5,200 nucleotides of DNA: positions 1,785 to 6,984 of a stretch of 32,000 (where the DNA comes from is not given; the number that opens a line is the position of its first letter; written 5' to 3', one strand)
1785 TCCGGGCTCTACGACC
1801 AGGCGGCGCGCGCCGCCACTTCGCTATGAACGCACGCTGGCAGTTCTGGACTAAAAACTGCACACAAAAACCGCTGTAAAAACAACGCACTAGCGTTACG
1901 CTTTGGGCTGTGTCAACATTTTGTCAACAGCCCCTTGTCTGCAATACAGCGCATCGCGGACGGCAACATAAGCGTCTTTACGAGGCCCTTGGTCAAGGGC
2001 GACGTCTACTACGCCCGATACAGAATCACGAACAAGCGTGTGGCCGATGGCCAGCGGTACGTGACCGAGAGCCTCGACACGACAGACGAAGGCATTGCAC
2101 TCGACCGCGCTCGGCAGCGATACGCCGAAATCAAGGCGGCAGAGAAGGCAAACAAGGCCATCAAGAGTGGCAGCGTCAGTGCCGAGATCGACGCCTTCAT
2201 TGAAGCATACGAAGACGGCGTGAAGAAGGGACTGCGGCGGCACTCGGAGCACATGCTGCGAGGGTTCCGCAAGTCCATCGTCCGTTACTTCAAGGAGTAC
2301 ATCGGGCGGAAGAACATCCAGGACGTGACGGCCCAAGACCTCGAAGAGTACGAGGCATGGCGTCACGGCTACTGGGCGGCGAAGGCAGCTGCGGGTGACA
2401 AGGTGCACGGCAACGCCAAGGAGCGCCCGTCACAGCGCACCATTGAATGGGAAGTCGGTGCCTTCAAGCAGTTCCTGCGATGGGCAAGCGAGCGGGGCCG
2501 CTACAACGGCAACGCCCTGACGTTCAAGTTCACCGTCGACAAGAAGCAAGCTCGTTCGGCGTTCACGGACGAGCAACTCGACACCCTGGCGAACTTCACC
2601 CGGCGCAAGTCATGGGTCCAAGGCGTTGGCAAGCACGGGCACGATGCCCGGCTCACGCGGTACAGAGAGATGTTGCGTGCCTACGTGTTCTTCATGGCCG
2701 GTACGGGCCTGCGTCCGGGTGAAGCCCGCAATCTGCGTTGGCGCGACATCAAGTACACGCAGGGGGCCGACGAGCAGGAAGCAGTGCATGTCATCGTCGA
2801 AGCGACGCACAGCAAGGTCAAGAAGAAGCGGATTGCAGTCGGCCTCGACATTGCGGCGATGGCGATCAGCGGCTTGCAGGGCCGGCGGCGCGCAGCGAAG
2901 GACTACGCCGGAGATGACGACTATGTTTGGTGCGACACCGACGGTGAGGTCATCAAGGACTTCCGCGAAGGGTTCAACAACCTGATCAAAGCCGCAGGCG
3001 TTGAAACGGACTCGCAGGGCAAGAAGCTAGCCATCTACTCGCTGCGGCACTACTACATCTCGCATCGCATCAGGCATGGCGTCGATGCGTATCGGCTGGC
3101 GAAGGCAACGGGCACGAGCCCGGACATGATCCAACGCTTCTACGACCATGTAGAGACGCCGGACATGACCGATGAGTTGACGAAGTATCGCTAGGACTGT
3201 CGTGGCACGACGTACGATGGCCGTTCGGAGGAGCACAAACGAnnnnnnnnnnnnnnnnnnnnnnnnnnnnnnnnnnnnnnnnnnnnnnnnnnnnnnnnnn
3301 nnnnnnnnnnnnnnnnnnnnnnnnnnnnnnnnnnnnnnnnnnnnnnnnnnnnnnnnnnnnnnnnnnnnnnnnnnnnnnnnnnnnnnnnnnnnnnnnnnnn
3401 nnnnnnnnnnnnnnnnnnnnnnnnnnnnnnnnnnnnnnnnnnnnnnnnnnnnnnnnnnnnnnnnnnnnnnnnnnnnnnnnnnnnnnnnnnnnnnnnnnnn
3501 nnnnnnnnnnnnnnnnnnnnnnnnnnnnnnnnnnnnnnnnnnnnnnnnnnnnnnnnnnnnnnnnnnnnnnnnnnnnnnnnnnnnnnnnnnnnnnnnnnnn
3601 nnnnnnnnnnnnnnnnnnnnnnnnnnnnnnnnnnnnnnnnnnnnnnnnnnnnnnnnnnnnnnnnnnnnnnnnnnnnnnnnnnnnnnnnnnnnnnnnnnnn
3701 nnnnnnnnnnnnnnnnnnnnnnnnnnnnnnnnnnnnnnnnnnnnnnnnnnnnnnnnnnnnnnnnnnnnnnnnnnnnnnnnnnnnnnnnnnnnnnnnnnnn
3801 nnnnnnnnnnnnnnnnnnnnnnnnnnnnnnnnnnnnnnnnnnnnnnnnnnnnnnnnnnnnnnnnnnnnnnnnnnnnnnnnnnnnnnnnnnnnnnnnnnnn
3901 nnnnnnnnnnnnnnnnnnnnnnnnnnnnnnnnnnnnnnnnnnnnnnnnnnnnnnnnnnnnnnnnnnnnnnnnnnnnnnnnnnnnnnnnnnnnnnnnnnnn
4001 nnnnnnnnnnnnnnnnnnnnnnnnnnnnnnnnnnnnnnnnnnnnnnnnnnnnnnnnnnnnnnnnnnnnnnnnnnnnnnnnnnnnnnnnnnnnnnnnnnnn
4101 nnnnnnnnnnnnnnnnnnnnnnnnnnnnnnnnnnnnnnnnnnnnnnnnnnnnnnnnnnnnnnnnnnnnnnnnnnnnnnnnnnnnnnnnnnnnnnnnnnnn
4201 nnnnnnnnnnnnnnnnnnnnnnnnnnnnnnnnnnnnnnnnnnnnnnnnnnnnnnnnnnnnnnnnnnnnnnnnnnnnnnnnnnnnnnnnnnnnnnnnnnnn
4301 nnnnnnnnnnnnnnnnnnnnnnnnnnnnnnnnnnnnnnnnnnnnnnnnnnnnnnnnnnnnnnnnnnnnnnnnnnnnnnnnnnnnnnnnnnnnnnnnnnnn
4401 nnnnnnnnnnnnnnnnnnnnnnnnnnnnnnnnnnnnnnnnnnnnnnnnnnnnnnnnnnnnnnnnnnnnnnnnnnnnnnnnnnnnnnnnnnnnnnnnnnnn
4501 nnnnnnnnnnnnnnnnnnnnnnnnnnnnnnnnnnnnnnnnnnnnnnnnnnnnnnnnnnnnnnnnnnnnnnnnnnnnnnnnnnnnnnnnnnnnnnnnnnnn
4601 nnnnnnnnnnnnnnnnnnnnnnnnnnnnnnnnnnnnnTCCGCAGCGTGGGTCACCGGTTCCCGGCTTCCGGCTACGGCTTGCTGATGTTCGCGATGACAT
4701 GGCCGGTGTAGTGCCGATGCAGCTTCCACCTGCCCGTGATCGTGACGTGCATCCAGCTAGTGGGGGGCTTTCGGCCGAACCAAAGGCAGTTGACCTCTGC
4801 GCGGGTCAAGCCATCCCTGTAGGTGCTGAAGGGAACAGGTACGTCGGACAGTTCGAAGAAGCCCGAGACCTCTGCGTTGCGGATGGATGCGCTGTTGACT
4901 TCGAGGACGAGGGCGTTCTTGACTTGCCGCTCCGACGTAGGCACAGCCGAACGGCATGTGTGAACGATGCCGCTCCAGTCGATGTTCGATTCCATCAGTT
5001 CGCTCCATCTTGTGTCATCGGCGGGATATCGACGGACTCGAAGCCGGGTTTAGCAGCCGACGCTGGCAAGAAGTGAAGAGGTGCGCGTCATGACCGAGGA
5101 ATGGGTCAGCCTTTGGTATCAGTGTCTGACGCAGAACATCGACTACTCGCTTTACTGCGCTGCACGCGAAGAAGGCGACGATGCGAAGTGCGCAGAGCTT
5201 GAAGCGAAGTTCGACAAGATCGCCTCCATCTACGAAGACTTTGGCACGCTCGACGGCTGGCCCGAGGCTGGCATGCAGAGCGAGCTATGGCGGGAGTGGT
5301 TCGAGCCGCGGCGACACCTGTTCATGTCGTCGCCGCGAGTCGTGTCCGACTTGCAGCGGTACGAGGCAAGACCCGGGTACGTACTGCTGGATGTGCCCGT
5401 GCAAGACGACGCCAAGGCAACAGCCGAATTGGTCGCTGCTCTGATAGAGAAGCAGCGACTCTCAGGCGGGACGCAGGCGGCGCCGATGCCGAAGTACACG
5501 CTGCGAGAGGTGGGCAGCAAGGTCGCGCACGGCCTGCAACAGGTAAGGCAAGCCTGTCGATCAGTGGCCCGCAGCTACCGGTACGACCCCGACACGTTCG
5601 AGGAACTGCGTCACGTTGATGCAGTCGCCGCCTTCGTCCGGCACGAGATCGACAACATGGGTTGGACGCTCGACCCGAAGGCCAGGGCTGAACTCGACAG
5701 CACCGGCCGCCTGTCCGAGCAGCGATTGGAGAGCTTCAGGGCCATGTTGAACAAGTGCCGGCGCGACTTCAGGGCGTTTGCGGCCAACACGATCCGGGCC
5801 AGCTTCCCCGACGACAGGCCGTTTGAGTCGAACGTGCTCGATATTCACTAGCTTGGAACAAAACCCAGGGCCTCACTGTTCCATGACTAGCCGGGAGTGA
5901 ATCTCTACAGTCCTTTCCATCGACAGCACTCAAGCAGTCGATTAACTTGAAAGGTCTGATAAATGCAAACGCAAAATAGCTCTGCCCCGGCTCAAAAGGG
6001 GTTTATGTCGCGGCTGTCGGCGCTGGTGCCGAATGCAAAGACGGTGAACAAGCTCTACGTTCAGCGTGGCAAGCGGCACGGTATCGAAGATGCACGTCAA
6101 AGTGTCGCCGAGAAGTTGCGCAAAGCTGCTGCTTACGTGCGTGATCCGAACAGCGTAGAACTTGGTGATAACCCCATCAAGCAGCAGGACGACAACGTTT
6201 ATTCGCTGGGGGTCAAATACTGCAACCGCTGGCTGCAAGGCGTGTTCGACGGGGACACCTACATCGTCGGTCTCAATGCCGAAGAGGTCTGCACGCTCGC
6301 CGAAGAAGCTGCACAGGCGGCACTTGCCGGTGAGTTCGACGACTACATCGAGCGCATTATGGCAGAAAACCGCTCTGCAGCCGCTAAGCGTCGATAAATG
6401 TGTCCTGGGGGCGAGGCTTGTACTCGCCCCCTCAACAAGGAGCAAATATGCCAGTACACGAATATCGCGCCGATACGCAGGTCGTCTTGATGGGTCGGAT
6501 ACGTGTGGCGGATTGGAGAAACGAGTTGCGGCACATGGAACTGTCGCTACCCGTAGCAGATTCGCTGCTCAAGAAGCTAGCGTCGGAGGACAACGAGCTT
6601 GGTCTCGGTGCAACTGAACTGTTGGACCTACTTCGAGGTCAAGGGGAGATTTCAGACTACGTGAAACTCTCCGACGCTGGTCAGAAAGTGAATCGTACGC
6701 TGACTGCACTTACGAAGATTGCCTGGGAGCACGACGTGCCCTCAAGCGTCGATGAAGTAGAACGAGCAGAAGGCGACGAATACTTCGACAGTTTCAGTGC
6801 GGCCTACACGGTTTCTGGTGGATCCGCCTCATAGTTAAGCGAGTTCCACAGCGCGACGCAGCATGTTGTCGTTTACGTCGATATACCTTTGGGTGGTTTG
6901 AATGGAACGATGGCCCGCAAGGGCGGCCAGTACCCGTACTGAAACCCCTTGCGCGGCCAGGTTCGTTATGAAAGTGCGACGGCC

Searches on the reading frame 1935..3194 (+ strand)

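Call 55: search_protein_families(library=pfam, proteins=[window:1935-3194:+], max_evalue=0.01)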
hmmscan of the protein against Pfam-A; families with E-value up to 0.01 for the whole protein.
window:1935-3194:+ (419 aa): 2 families
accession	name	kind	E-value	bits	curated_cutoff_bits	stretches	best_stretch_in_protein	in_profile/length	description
PF00589.27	Phage_integrase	-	2.8e-10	40.7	27.1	1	247-406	24-168/172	Phage integrase family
PF13102.12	Phage_int_SAM_5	-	0.0021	18.8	22.3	1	110-193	23-91/98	Phage integrase SAM-like domain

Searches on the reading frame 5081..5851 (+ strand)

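Call 3: search_protein_families(library=pfam, proteins=[window:5081-5851:+], max_evalue=1)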
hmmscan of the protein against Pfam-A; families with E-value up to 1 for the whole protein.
window:5081-5851:+ (256 aa): 2 families
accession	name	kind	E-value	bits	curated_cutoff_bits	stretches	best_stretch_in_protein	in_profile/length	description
PF07730.19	HisKA_3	-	0.18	12.8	24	0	198-227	35-64/68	Histidine kinase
PF18603.7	LAL_C2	-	0.19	12.5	29.4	1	87-123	38-74/78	L-amino acid ligase C-terminal domain 2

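Call 9: search_protein_families(library=phrogs, proteins=[window:5081-5851:+], max_evalue=0.1)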
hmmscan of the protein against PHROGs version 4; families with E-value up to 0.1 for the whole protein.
window:5081-5851:+ (256 aa): 1 family
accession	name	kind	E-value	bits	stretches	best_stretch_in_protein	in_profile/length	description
phrog_11085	-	unknown function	0.078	14.6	0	134-202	3-69/90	-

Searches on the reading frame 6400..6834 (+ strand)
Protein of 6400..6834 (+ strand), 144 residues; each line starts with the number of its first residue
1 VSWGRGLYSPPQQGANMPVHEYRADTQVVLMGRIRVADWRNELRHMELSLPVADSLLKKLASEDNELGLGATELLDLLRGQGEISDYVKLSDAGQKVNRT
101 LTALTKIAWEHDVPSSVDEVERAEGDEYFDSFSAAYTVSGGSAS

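Call 3: search_protein_families(library=pfam, proteins=[window:6400-6834:+], max_evalue=1)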
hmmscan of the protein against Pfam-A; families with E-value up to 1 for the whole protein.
window:6400-6834:+ (144 aa): 1 family
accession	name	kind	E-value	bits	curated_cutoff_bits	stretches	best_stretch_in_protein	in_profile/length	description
PF02679.21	ComA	-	0.023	14.6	25.2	1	68-132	19-87/243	(2R)-phospho-3-sulfolactate synthase (ComA)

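Call 9: search_protein_families(library=phrogs, proteins=[window:6400-6834:+], max_evalue=0.1)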
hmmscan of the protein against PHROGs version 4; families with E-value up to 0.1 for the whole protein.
window:6400-6834:+ (144 aa): 0 families
